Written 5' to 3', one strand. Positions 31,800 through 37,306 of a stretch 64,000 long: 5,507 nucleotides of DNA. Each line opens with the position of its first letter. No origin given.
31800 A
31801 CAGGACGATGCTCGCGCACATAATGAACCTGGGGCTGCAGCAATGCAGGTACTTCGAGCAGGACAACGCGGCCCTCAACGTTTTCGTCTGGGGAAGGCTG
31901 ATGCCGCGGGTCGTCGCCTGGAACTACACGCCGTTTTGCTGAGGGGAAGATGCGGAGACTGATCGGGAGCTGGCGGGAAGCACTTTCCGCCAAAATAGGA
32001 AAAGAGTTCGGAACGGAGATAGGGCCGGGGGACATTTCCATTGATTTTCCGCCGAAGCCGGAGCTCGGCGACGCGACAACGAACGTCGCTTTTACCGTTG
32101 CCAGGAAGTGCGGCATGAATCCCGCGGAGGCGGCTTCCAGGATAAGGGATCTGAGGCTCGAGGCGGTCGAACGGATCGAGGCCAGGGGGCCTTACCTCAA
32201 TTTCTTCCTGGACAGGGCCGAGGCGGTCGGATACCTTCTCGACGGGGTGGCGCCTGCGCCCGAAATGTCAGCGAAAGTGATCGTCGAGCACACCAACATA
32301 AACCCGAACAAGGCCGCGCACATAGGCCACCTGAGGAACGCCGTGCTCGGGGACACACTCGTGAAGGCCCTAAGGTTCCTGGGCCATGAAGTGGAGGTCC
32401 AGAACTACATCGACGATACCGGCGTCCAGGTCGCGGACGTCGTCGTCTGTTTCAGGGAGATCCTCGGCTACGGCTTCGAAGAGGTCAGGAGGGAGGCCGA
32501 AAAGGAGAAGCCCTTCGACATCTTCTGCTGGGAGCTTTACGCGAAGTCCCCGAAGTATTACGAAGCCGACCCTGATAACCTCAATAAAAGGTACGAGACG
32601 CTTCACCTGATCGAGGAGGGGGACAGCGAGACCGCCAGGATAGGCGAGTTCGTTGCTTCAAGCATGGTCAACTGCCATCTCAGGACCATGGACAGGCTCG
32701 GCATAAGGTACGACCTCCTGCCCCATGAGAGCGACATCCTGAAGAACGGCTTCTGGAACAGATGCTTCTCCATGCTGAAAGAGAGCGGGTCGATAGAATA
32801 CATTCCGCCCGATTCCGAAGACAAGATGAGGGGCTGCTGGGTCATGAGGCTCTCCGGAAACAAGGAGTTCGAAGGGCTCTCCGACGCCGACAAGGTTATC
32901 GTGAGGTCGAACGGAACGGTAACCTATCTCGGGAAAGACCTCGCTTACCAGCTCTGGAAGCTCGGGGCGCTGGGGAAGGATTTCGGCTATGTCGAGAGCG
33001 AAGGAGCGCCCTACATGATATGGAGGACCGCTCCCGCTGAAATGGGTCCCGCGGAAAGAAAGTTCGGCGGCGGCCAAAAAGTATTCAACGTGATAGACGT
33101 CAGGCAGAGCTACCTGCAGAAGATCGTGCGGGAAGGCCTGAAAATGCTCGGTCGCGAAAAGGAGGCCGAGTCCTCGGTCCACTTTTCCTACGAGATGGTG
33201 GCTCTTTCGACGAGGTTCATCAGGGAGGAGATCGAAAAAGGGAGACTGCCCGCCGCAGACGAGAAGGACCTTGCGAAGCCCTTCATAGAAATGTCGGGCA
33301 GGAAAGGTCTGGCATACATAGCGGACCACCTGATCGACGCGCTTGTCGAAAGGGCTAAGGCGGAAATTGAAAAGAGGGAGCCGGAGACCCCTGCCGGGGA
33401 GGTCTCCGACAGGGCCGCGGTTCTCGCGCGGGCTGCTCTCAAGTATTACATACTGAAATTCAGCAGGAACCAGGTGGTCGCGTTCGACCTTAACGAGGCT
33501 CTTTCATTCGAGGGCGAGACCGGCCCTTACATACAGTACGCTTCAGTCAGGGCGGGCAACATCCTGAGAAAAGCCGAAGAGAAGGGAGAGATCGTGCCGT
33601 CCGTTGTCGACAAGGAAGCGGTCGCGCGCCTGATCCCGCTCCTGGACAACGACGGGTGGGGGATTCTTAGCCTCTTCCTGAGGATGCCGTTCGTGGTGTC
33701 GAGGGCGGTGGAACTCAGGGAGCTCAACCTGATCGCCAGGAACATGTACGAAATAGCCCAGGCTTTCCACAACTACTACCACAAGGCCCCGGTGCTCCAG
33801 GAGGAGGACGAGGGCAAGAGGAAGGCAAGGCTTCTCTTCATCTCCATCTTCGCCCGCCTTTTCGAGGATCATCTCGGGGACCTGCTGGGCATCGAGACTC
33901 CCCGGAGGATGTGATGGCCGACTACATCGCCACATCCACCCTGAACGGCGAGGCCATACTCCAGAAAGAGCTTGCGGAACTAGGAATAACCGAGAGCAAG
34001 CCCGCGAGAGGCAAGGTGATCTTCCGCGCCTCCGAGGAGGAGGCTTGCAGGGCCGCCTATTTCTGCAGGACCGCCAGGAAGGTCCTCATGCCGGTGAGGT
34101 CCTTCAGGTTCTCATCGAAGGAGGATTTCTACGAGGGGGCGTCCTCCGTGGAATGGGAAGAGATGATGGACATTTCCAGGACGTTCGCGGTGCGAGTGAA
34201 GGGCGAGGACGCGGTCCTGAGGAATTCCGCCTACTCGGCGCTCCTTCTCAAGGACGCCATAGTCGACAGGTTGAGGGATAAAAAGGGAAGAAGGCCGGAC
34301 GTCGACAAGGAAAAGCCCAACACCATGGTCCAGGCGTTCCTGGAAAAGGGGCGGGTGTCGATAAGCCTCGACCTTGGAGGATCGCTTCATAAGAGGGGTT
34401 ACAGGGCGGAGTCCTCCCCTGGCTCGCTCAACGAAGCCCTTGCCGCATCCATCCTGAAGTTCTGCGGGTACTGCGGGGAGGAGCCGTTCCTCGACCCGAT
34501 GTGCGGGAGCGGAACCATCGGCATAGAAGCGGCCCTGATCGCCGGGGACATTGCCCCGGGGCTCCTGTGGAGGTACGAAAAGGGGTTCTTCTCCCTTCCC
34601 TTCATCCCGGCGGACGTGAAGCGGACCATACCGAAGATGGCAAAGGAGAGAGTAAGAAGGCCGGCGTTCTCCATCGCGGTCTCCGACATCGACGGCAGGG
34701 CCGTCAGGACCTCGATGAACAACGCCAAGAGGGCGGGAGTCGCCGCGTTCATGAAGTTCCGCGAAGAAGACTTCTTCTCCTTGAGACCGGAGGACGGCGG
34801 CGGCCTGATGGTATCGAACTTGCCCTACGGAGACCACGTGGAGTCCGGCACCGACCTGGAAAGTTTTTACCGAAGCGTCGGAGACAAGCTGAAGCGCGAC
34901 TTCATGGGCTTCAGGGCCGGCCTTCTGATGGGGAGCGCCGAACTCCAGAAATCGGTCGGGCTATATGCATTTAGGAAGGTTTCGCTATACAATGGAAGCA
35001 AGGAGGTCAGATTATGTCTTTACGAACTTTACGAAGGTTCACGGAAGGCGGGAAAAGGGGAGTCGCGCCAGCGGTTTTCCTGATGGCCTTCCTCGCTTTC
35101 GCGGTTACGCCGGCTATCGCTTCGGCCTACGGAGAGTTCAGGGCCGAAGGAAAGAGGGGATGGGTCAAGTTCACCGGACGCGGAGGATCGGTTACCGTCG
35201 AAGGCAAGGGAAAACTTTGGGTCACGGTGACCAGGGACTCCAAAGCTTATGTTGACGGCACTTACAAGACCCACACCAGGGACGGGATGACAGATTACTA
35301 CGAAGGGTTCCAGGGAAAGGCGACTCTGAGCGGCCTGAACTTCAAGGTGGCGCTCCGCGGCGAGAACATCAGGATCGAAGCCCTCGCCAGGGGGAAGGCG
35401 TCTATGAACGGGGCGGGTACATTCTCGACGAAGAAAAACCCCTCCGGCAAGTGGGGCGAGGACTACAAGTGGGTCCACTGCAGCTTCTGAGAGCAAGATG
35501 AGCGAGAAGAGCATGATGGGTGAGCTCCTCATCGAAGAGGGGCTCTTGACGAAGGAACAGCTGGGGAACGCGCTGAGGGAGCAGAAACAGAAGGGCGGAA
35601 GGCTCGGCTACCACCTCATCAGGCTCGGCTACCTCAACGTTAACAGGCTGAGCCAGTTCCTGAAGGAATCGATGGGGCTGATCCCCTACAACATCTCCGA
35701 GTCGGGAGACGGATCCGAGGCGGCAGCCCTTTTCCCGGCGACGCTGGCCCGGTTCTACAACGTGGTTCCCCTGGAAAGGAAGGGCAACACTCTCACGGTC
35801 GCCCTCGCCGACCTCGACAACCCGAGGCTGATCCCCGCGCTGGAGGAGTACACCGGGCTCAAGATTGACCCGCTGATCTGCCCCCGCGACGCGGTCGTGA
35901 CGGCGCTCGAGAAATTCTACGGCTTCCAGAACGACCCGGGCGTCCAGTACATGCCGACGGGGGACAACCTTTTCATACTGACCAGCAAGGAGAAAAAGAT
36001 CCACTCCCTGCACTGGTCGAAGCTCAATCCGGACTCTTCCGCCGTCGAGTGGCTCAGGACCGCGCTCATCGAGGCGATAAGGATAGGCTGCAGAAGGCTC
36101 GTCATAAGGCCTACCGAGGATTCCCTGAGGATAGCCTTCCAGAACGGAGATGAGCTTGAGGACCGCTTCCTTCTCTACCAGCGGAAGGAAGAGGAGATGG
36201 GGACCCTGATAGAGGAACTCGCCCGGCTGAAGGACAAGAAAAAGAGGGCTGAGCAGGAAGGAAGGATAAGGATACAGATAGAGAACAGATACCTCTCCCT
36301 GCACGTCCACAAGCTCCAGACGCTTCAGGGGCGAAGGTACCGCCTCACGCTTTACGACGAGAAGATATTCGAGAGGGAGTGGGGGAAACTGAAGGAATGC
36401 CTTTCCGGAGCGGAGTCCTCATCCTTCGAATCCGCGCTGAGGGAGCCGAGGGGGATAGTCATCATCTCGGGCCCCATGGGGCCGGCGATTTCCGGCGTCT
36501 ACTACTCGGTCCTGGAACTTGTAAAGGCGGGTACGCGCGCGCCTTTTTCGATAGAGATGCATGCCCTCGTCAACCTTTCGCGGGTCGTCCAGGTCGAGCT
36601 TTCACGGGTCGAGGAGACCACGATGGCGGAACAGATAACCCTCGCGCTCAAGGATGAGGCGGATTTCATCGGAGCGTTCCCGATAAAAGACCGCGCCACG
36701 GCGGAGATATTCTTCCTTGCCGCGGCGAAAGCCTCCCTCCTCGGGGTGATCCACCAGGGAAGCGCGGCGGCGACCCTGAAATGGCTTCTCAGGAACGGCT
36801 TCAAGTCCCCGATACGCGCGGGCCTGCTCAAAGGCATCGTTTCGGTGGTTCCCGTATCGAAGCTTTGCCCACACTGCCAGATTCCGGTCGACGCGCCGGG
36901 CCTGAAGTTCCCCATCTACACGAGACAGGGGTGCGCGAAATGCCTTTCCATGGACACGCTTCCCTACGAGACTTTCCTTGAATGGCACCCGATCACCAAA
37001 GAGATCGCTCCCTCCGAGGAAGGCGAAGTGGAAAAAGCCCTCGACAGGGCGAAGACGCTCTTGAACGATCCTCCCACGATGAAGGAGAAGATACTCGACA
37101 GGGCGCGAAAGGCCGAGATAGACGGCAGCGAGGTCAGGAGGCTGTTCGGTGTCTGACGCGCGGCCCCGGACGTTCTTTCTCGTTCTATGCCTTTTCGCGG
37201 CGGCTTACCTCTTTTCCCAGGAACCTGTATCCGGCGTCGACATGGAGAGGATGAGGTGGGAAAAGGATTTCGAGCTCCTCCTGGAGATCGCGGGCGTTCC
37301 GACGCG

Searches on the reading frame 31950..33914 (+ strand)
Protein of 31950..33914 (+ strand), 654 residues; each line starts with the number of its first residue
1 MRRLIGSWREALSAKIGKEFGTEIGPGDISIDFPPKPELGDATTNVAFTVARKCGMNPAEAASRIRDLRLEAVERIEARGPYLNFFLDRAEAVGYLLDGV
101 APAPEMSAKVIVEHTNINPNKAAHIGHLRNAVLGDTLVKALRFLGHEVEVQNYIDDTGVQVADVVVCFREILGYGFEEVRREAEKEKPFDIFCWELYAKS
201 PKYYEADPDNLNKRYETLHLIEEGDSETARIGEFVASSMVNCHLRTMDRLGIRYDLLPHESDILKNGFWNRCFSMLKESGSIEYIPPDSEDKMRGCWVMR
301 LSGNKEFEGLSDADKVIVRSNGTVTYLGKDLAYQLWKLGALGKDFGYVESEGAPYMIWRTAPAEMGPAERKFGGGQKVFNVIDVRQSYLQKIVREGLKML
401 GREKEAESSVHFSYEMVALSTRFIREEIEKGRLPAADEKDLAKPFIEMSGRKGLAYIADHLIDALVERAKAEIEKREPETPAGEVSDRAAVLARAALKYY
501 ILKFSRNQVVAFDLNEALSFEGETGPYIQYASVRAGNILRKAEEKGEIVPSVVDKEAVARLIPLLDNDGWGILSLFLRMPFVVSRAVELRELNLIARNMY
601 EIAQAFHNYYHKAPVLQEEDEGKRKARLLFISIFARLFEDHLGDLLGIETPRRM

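Call 84: search_protein_families(library=pfam, proteins=[window:31950-33914:+], max_evalue=0.00001)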
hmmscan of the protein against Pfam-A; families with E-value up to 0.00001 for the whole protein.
window:31950-33914:+ (654 aa): 3 families
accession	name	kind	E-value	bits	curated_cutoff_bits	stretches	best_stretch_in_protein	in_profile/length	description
PF05746.21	DALR_1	-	1.6e-20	73.8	22.3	1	528-654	1-117/117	DALR anticodon binding domain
PF00750.26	tRNA-synt_1d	-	3.4e-15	56.3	23.3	1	106-333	18-221/349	tRNA synthetases class I (R), catalytic domain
PF03485.21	Arg_tRNA_synt_N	-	4.1e-12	47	21.5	1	8-87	3-85/85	Arginyl tRNA synthetase N terminal domain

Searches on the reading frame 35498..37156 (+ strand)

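Call 84: search_protein_families(library=pfam, proteins=[window:35498-37156:+], max_evalue=0.00001)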
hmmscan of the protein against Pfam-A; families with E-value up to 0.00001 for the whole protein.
window:35498-37156:+ (552 aa): 2 families
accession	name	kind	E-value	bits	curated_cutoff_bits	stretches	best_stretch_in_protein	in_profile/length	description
PF00437.27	T2SSE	-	3.4e-22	79.1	24.9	1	182-504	8-327/370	Type II/IV secretion system protein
PF05157.20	MshEN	-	2.1e-14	53.7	23.1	1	68-144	10-87/90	MshEN domain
